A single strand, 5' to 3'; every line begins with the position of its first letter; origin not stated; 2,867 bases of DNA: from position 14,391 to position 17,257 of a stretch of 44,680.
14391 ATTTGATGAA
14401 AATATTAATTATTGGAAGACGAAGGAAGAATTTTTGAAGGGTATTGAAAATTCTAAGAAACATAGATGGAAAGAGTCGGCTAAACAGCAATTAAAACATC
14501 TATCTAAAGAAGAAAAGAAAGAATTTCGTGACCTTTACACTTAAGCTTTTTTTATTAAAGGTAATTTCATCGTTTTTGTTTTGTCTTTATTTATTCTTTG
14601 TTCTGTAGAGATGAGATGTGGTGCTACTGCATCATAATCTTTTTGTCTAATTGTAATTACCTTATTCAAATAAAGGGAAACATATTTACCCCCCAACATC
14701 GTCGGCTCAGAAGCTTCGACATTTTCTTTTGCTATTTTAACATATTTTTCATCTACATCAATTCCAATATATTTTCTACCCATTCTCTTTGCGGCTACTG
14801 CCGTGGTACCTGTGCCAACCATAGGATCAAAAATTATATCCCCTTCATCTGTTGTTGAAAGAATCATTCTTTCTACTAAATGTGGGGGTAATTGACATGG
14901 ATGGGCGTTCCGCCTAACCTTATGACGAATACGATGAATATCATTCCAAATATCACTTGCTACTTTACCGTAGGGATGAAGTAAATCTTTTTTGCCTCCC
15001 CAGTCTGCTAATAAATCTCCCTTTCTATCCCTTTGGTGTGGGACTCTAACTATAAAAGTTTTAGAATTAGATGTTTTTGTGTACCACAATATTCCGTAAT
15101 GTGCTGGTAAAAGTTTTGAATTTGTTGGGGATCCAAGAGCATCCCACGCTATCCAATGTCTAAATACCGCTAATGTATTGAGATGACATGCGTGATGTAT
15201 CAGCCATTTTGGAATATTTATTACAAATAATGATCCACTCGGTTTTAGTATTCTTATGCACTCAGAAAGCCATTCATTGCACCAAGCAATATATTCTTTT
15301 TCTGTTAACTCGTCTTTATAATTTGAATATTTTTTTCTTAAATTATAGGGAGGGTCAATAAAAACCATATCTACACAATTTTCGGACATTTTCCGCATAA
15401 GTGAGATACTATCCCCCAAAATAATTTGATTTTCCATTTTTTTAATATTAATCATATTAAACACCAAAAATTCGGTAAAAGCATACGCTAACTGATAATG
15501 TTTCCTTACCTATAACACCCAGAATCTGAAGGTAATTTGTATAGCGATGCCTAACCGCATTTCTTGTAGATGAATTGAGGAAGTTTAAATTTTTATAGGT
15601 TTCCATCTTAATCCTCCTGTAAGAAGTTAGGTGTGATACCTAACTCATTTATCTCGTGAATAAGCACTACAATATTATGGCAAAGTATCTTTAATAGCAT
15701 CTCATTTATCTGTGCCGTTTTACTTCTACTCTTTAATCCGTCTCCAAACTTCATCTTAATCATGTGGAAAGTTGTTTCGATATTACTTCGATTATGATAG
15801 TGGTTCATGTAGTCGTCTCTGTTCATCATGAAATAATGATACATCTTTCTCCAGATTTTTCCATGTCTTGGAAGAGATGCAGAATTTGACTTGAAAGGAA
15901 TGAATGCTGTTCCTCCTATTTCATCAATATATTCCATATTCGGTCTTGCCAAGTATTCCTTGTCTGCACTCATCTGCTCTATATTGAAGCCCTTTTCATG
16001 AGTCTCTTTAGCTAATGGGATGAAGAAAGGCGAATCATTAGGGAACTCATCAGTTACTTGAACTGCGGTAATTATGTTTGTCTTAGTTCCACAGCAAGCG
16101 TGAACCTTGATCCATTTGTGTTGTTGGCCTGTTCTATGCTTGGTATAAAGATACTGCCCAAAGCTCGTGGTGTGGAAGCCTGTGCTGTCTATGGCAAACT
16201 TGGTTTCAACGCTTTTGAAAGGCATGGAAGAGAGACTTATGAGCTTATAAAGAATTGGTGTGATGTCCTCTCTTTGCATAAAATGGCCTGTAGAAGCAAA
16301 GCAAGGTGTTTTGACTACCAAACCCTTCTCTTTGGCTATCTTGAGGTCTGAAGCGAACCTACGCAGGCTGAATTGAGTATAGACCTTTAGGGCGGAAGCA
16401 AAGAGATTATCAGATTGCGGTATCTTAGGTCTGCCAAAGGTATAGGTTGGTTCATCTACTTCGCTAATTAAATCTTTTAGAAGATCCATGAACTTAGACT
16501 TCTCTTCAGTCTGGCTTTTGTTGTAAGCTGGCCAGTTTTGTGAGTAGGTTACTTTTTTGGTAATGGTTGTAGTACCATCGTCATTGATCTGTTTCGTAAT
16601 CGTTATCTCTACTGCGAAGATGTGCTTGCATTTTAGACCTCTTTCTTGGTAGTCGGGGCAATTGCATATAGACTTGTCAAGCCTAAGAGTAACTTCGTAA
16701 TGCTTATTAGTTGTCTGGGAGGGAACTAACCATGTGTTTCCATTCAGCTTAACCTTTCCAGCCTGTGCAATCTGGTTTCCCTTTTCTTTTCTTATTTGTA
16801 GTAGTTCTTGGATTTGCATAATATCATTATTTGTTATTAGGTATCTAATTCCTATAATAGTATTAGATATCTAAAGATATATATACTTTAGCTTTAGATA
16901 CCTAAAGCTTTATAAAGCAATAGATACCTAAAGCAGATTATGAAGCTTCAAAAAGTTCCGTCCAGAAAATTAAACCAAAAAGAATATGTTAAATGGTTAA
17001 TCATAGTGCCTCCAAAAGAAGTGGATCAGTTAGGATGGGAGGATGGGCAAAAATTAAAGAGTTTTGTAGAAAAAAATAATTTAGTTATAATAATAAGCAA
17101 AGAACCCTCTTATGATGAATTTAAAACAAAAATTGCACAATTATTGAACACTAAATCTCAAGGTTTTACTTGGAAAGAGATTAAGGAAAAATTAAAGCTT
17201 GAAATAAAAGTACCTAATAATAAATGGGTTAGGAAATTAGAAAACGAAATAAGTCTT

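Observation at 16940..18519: Translationally coupled AbrB-wHTH-DUF488 fusion plus a Cys/His protein: a candidate uncharacterised two-gene system on a mobile element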

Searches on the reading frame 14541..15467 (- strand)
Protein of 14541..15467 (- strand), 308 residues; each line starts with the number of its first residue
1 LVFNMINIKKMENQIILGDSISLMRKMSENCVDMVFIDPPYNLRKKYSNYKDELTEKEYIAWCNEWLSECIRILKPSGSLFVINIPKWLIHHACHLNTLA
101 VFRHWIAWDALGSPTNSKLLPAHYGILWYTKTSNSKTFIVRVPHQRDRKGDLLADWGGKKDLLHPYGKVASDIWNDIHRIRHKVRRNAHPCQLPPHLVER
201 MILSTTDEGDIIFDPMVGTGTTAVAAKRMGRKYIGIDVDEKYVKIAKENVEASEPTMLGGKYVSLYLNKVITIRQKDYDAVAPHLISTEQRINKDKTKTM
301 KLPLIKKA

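Call 3: search_protein_families(library=pfam, proteins=[window:14541-15467:-], max_evalue=0.1)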
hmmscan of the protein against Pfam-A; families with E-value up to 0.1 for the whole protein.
window:14541-15467:- (308 aa): 11 families
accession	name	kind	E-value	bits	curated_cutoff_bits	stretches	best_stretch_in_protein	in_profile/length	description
PF01555.25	N6_N4_Mtase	-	1.2e-50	173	26.7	1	32-248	1-221/221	DNA methylase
PF01170.24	UPF0020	-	1.1e-07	32.1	22.3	1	184-254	3-100/197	RMKL-like, methyltransferase domain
PF02086.21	MethyltransfD12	-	2.6e-06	27.8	22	1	24-52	168-196/253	D12 class N6 adenine-specific DNA methyltransferase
PF03602.21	Cons_hypoth95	-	1.7e-05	25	24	1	12-60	92-142/182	Conserved hypothetical protein 95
PF13847.12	Methyltransf_31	-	3.2e-05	24.1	27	1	212-252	7-50/145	Methyltransferase domain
PF08241.18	Methyltransf_11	-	3.6e-05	24.7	21.2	1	217-260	5-44/95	Methyltransferase domain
PF13649.12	Methyltransf_25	-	5e-05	24.3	27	1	214-255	3-46/97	Methyltransferase domain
PF02384.22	N6_Mtase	-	0.00013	21.9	20.4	1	5-85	99-184/311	N-6 DNA Methylase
PF06325.19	PrmA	-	0.00052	20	22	1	206-253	159-207/296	Ribosomal protein L11 methyltransferase (PrmA)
PF09445.16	Methyltransf_15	-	0.0039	17.2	22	0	211-252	3-44/165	RNA cap guanine-N2 methyltransferase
PF04445.19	SAM_MT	-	0.093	12.6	26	0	11-54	128-170/230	Putative SAM-dependent methyltransferase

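Call 4: search_protein_families(library=ncbifam, proteins=[window:14541-15467:-], max_evalue=0.1)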
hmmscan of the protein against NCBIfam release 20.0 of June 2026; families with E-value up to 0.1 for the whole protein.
window:14541-15467:- (308 aa): 22 families
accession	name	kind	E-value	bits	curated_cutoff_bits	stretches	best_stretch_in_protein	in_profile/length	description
NF008572.0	PRK11524.1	equivalog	7.2e-45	153.3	292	1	7-251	9-257/294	adenine-specific DNA-methyltransferase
NF050803.1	DnaMtaseCcrMCaul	equivalog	2.7e-35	121.9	830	1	12-256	3-253/350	adenine-specific DNA-methyltransferase CcrM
NF010253.0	PRK13699.1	subfamily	3.5e-18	66.1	244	2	187-257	142-212/226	DNA methyltransferase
TIGR01177.1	TIGR01177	hypoth_equivalog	2.2e-13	50.2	316.55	1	182-282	155-253/330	TIGR01177 family methyltransferase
NF040721.1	Trm14_Arch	equivalog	1.3e-06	27.8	280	1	176-246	158-231/370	tRNA (guanine(6)-N2)-methyltransferase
NF043040.1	corrin_prot_MT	hypoth_equivalog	2.3e-06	27.2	180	1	199-285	32-118/216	corrinoid protein-associated methyltransferase CpaM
NF011529.0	PRK14968.1-3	equivalog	2.3e-05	23.9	162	1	207-254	33-80/198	putative methyltransferase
NF033398.1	rRNA_meth_EmtA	equivalog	6.2e-05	22.5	625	1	177-254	156-234/336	EmtA family 23S rRNA (guanine(2470)) methyltransferase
TIGR01983.1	UbiG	equivalog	0.00072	18.9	102.95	1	209-281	50-120/228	bifunctional 2-polyprenyl-6-hydroxyphenol methylase/3-demethylubiquinol 3-O-methyltransferase UbiG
TIGR01934.1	MenG_MenH_UbiE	subfamily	0.00085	18.7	158.35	0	208-253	39-85/223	ubiquinone/menaquinone biosynthesis methyltransferase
NF001785.0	PRK00517.2-2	equivalog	0.00097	18.4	188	1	197-254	134-192/282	50S ribosomal protein L11 methyltransferase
TIGR00571.1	dam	subfamily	0.001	18.8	114.85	1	9-58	152-204/267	Dam family site-specific DNA-(adenine-N6)-methyltransferase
NF001790.0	PRK00517.3-3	equivalog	0.0013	18.2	269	1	206-252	120-167/262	50S ribosomal protein L11 methyltransferase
NF001244.0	PRK00216.1-5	equivalog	0.0023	17.2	216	0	206-254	46-97/236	bifunctional demethylmenaquinone methyltransferase/2-methoxy-6-polyprenyl-1,4-benzoquinol methylase UbiE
TIGR03534.1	RF_mod_PrmC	equivalog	0.0047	16.4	199.1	0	197-256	76-138/253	peptide chain release factor N(5)-glutamine methyltransferase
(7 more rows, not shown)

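Call 5: search_protein_families(library=padloc, proteins=[window:14541-15467:-], max_evalue=0.1)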
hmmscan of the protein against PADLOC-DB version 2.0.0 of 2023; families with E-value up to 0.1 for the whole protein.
window:14541-15467:- (308 aa): 90 families (the best 25 are shown)
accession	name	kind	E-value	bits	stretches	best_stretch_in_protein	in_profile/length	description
PDLC03238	MTase_II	-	4.2e-63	211.9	1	16-289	127-402/428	Type II methyltransferase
PDLC03299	MTase_II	-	5.6e-57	191.5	1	8-252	10-259/296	Type II methyltransferase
PDLC03371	MTase_II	-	1.8e-52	176.5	1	8-254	6-256/260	Type II methyltransferase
PDLC03230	MTase_II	-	2.4e-38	130.4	1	9-250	32-282/360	Type II methyltransferase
PDLC03216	MTase_II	-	4.1e-38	129.3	1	8-256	7-261/364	Type II methyltransferase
PDLC03320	MTase_II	-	1.4e-36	124.2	1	17-254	37-278/289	Type II methyltransferase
PDLC03353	MTase_II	-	4.6e-35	119.4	1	7-252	4-252/260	Type II methyltransferase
PDLC03738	oMTase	-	3.2e-33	113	1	11-255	19-270/376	orphan methyltransferase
PDLC03387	MTase_II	-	2.9e-30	103.4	2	175-251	200-276/289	Type II methyltransferase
PDLC03339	MTase_II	-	1.9e-29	100.6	1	13-252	4-273/399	Type II methyltransferase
PDLC03265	MTase_II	-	2.8e-29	100.6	2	2-82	14-96/333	Type II methyltransferase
PDLC03295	MTase_II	-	6.7e-27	92.7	2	125-272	145-287/292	Type II methyltransferase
PDLC03337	MTase_II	-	8.2e-26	88.9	1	13-251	9-247/264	Type II methyltransferase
PDLC03350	MTase_II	-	5.1e-24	83.2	1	11-252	55-297/312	Type II methyltransferase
PDLC03305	MTase_II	-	8.2e-24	82.7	3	174-251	169-243/513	Type II methyltransferase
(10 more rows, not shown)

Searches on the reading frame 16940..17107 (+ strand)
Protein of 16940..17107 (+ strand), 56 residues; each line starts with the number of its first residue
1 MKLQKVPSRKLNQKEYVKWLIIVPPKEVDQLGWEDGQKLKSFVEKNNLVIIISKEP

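Call 78: search_solved_structures(query=A6, max_evalue=10)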
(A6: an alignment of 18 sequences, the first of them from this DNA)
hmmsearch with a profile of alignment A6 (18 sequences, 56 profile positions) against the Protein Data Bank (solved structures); distinct sequences matched with E-value up to 10: 2.
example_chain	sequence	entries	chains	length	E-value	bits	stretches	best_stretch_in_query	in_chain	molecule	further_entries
1gug_A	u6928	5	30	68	0.051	16.7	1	22-50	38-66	MOLYBDATE BINDING PROTEIN II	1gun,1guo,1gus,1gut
2bv6_A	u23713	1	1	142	0.76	12.9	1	4-36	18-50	HTH-TYPE TRANSCRIPTIONAL REGULATOR MGRA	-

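Call 79: search_protein_families(library=pfam, alignment_id=A6, max_evalue=1)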
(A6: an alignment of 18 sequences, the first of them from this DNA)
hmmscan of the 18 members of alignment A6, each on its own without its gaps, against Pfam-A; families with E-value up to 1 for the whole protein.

A. member 1, seq(56 aa): 1 family
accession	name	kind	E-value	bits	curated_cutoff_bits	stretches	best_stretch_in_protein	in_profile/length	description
PF04014.23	MazE_antitoxin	-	0.0077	16.6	24.7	1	25-54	13-43/48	Antidote-toxin recognition MazE, bacterial antitoxin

B. families by the number of members that match (of 18 scanned): 6 families
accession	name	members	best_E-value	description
PF04014.23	MazE_antitoxin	8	0.00046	Antidote-toxin recognition MazE, bacterial antitoxin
PF08845.15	SymE_toxin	1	0.0062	Toxin SymE, type I toxin-antitoxin system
PF10656.15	DUF2483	1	0.02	Hypothetical protein of unknown function (DUF2483)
PF02359.24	CDC48_N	1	0.022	Cell division protein 48 (CDC48), N-terminal domain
PF24737.1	DUF7688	1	0.091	Domain of unknown function (DUF7688)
PF04109.21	ATG9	1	0.1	Autophagy protein ATG9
